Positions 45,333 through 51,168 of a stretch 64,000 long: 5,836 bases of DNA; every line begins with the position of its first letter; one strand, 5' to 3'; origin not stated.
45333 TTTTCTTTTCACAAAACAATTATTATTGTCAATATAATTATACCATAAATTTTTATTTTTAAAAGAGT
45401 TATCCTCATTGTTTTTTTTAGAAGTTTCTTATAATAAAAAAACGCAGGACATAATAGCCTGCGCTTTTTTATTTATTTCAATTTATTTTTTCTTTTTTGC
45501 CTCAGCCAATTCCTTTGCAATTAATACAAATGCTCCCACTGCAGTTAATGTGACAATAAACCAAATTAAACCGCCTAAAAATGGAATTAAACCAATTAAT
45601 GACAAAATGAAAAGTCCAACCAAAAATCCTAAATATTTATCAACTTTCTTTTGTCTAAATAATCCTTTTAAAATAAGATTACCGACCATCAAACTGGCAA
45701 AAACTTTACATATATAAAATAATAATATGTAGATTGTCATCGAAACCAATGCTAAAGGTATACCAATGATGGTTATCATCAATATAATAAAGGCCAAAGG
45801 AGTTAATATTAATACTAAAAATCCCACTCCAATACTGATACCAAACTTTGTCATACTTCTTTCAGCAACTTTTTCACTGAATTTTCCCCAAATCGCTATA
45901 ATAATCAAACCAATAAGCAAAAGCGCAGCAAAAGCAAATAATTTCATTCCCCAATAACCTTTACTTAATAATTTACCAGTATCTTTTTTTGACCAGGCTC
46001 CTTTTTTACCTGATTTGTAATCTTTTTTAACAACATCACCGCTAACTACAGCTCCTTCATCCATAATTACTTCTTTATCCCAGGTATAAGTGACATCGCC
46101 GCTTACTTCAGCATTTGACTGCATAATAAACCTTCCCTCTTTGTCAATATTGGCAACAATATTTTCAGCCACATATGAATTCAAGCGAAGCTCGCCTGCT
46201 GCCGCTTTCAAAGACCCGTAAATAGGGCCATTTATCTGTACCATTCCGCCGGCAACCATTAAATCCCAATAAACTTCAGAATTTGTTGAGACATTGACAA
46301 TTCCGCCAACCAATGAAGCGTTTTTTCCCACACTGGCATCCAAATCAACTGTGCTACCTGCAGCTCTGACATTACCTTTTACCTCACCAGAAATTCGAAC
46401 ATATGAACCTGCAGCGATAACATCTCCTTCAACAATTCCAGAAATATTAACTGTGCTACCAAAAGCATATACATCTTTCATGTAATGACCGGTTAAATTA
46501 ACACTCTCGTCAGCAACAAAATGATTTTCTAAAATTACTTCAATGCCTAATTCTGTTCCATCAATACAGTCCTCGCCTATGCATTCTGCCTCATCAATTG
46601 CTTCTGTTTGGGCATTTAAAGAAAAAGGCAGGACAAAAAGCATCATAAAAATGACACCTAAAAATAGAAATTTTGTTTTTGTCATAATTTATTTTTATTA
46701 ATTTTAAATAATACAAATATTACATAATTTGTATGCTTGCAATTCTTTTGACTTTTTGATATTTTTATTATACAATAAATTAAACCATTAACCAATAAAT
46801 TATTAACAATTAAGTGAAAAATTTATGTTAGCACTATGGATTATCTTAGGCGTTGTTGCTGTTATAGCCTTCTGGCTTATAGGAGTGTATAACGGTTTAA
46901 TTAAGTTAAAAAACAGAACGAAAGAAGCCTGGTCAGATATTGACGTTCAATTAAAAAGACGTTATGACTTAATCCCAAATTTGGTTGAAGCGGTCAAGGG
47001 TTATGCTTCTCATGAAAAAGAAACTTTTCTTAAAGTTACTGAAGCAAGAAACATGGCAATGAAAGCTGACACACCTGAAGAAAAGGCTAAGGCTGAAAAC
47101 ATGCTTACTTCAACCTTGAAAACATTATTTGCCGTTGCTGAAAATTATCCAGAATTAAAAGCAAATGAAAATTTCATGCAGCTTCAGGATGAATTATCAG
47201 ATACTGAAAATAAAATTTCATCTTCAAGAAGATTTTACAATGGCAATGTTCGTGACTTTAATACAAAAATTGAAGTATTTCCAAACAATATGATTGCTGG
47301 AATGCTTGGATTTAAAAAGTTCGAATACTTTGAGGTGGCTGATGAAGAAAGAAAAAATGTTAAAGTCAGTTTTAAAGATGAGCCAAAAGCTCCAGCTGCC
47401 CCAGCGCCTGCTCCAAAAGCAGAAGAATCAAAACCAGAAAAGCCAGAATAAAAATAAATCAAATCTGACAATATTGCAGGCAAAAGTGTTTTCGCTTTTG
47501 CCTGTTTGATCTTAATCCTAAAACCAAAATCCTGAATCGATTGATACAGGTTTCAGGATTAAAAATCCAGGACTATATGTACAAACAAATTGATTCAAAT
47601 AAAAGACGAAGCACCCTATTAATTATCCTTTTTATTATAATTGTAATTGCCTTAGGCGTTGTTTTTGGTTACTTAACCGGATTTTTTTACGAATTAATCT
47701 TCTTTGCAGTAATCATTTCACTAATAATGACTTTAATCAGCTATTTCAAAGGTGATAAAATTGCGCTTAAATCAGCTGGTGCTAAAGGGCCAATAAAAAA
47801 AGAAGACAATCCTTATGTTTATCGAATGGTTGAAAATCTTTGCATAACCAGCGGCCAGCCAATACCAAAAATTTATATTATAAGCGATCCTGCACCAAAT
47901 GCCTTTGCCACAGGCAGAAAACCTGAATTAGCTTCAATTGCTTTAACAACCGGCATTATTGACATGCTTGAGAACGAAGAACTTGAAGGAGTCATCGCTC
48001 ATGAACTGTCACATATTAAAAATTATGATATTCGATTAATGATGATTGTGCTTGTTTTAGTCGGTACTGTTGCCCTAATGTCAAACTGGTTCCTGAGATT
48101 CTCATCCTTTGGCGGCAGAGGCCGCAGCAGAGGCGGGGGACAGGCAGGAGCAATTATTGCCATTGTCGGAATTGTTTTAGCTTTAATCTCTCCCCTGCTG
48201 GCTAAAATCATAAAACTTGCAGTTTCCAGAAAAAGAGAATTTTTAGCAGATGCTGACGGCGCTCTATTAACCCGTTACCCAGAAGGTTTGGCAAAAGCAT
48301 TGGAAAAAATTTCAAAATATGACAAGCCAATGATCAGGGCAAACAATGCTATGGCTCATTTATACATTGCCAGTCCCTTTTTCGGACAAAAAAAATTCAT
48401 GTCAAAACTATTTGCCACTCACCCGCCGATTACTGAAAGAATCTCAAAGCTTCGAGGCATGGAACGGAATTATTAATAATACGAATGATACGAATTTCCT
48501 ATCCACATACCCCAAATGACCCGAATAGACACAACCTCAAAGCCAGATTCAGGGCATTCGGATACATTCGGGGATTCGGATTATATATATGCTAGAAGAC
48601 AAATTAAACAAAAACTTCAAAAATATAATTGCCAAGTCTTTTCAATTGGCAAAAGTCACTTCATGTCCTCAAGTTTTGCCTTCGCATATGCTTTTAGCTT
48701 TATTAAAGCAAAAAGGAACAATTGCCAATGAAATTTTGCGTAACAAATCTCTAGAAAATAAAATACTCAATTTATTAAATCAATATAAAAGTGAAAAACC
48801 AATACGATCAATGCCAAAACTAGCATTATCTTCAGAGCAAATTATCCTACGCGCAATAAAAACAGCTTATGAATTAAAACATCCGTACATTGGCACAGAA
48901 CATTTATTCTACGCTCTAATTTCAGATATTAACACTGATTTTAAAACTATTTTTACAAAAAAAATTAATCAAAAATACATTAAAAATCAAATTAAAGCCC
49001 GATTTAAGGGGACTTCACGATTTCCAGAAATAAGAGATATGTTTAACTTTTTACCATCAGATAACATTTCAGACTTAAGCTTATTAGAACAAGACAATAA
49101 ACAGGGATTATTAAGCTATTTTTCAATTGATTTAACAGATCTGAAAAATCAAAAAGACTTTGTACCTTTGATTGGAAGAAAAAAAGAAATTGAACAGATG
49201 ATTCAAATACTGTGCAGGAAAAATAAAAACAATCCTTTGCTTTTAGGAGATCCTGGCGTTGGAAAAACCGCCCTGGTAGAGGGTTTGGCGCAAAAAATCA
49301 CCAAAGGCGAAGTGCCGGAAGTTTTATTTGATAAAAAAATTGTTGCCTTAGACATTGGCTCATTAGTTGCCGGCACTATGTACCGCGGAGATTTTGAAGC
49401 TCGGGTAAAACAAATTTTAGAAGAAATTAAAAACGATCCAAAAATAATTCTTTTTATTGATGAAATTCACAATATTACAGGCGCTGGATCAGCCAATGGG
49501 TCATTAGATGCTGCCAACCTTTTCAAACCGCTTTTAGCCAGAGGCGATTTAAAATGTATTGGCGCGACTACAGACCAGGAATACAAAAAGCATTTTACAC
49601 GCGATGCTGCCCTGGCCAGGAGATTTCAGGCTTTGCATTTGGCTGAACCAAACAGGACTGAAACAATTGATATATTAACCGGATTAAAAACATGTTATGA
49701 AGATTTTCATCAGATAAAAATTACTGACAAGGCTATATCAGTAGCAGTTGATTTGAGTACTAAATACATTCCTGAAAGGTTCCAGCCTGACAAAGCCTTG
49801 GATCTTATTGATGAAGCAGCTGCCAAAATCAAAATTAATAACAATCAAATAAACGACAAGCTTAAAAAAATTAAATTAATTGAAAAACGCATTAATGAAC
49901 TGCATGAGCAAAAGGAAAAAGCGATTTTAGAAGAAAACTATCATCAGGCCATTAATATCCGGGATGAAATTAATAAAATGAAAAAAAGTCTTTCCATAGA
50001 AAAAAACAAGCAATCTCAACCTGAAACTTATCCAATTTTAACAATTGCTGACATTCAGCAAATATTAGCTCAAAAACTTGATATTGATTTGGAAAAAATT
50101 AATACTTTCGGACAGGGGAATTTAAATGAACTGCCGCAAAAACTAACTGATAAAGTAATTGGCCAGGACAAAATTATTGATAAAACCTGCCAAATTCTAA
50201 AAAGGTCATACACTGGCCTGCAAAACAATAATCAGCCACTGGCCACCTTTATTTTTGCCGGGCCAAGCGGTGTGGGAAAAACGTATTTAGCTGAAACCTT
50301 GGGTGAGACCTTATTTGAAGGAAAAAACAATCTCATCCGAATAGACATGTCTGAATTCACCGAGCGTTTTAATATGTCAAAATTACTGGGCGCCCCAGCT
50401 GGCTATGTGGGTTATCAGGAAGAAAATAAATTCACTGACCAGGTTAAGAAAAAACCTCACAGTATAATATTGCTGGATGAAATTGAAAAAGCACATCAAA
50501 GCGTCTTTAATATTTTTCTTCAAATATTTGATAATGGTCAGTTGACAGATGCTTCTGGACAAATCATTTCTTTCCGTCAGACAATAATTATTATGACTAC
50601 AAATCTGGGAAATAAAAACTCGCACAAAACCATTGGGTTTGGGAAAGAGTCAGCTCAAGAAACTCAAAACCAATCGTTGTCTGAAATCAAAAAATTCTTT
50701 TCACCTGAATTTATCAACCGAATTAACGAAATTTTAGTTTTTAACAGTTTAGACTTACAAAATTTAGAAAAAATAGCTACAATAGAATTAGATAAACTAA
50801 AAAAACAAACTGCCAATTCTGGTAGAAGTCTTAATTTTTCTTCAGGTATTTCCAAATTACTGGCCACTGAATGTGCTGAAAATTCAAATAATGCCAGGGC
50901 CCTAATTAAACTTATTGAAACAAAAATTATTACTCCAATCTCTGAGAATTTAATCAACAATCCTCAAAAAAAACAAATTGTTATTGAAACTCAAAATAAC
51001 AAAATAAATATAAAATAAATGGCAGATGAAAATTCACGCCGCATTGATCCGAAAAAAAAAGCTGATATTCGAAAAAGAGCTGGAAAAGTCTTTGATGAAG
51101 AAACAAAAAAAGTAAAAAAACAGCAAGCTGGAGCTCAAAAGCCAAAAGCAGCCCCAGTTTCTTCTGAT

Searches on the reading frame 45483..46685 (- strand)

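Call 52: search_protein_families(library=pfam, proteins=[window:45483-46685:-], max_evalue=0.001)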
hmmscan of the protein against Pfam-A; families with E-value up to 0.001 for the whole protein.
window:45483-46685:- (400 aa): 1 family
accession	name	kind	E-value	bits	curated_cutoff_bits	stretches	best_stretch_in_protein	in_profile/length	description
PF04519.19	Bactofilin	-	1.3e-06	29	27.9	0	175-218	57-97/98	Polymer-forming cytoskeletal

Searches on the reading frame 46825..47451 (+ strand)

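Call 52: search_protein_families(library=pfam, proteins=[window:46825-47451:+], max_evalue=0.001)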
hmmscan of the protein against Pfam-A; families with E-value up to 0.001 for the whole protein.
window:46825-47451:+ (208 aa): 1 family
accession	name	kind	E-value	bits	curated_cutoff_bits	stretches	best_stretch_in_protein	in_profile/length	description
PF04011.17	LemA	-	2.6e-65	219.3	26.2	1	35-183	1-149/149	LemA family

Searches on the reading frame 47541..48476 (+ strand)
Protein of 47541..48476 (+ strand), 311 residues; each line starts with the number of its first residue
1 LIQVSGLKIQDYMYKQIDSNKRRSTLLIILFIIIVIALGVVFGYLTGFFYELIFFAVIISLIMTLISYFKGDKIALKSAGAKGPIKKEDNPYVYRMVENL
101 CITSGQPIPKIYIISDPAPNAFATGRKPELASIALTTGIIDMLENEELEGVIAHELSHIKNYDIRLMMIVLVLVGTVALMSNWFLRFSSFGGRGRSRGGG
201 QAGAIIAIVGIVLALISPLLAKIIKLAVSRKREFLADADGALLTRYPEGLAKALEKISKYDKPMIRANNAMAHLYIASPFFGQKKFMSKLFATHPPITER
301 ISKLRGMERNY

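Call 52: search_protein_families(library=pfam, proteins=[window:47541-48476:+], max_evalue=0.001)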
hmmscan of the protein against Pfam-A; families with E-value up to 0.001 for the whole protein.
window:47541-48476:+ (311 aa): 2 families
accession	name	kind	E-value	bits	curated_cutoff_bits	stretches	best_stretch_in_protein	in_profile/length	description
PF01435.24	Peptidase_M48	-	1.8e-33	116.4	20.3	1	89-307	3-185/186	Peptidase family M48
PF05569.17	Peptidase_M56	-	0.00052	19.7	31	0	133-173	178-218/296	BlaR1 peptidase M56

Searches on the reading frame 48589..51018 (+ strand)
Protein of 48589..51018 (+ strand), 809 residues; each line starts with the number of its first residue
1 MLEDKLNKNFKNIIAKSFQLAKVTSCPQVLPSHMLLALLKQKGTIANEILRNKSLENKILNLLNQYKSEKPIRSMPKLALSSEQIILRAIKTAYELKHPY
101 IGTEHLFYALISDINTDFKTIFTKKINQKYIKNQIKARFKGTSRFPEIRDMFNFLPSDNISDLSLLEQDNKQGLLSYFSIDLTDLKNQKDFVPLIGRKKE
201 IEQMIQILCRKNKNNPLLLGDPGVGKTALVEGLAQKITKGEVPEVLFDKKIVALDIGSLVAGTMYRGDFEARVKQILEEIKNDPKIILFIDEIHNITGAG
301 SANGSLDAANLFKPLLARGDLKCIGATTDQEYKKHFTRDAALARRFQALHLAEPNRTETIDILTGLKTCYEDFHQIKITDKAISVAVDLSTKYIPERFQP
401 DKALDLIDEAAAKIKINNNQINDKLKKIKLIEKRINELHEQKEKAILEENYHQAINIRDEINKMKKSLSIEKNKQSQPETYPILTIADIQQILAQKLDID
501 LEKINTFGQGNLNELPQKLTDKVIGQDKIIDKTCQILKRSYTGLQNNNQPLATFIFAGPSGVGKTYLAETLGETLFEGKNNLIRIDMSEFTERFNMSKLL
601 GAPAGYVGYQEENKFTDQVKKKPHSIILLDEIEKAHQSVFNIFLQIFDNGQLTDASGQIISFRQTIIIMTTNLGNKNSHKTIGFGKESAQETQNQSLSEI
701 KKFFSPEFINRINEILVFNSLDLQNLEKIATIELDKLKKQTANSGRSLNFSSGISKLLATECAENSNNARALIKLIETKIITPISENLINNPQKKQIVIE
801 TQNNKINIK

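Call 53: search_protein_families(library=pfam, proteins=[window:48589-51018:+], max_evalue=0.001)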
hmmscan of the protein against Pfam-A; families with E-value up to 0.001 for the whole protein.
window:48589-51018:+ (809 aa): 29 families (the best 25 are shown)
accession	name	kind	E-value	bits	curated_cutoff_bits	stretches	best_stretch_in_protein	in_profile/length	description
PF07724.20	AAA_2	-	4.8e-60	202.8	27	2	550-715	2-166/166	AAA domain (Cdc48 subfamily)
PF17871.7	AAA_lid_9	-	9.6e-28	96.6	22.8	1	357-458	3-101/104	AAA lid domain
PF00004.35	AAA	-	3.7e-26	92.5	21.2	2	217-329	2-110/131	ATPase family associated with various cellular activities (AAA)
PF07728.20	AAA_5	-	1.7e-19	70.6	22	2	554-677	2-126/139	AAA domain (dynein-related subfamily)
PF13191.12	AAA_16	-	7.5e-12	46.5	32.6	1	193-240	1-51/167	AAA ATPase domain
PF00158.32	Sigma54_activat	-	2.5e-11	44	20.2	1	547-672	18-142/168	Sigma-54 interaction domain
PF13401.12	AAA_22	-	5.1e-11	43.4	27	1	556-649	10-110/130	AAA domain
PF13173.12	AAA_14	-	4e-10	40.2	27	1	555-637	6-76/129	AAA domain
PF10431.15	ClpB_D2-small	-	3.2e-09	37.2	21.9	1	721-794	1-74/81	C-terminal, D2-small domain, of ClpB protein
PF02861.25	Clp_N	-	9.8e-09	35.7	20.7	0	95-135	7-48/53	Clp amino terminal domain, pathogenicity island component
PF12775.13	AAA_7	-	6.1e-07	29.6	25.8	0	203-242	24-62/181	P-loop containing dynein motor region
PF05729.18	NACHT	-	6.9e-07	29.7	26.7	0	217-246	4-33/167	NACHT domain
PF05496.18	RuvB_N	-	1.3e-06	28.7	27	0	516-574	3-56/159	Holliday junction DNA helicase RuvB P-loop domain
PF05621.17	TniB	-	1.7e-06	28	22.4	0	248-352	83-185/189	Bacterial TniB protein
PF00910.28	RNA_helicase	-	5.3e-06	27.3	21.5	0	555-672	2-104/105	RNA helicase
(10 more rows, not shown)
